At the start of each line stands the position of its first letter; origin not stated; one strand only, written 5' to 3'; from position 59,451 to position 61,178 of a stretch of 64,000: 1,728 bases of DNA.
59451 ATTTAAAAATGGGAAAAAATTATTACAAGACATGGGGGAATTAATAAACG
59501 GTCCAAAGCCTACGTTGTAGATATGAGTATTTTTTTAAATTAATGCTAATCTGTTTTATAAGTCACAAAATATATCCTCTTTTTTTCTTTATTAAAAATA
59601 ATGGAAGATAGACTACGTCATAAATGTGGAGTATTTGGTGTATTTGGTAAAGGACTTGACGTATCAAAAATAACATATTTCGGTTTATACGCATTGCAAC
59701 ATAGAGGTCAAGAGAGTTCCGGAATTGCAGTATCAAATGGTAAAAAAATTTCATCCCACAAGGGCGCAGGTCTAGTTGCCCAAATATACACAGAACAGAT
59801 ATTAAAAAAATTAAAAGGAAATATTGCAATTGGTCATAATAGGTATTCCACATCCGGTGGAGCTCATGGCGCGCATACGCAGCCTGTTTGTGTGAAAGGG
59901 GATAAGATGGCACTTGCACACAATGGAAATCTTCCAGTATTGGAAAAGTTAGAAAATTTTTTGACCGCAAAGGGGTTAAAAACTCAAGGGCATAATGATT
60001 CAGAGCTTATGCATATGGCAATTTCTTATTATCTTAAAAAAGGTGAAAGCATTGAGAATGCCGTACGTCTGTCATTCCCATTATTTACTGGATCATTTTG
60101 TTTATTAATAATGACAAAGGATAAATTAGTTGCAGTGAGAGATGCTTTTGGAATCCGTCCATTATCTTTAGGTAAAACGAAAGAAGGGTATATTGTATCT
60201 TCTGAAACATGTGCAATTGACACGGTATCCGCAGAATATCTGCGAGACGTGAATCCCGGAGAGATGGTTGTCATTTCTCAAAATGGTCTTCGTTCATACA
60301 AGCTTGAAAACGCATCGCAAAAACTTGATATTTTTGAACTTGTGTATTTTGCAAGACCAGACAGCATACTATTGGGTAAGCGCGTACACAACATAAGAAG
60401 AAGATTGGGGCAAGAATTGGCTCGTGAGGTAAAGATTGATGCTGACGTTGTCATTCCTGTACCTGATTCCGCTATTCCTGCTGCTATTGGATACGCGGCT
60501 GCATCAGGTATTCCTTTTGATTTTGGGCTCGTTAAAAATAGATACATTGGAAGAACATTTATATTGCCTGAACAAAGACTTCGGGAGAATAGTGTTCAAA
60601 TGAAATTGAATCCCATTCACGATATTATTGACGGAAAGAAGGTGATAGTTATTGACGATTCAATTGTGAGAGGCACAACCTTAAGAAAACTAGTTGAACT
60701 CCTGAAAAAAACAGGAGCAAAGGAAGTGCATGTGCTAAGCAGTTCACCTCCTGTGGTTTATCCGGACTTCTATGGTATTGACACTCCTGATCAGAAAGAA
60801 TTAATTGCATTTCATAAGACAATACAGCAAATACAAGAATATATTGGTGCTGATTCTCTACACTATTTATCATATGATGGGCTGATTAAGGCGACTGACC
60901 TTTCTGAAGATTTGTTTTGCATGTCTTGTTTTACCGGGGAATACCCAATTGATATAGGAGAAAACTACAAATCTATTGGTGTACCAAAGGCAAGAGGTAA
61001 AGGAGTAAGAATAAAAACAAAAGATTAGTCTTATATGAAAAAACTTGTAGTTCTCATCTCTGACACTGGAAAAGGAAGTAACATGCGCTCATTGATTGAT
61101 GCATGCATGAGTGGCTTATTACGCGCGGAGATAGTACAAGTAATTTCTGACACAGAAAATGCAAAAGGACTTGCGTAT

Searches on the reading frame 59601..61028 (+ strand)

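Call 41: search_protein_families(library=pfam, max_evalue=0.001, proteins=[window:59601-61028:+])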
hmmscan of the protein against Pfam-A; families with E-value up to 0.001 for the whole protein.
window:59601-61028:+ (475 aa): 4 families
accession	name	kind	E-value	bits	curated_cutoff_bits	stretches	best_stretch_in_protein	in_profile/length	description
PF13537.11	GATase_7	-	3e-14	53.5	25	1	90-206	10-121/123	Glutamine amidotransferase domain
PF13522.11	GATase_6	-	4.1e-14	53.1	27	1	72-202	9-130/130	Glutamine amidotransferase domain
PF00156.33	Pribosyltran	-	1.8e-11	44.1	26.3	1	265-378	14-120/158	Phosphoribosyl transferase domain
PF00310.26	GATase_2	-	0.00026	20.3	19.9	0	59-129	189-253/420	Glutamine amidotransferases class-II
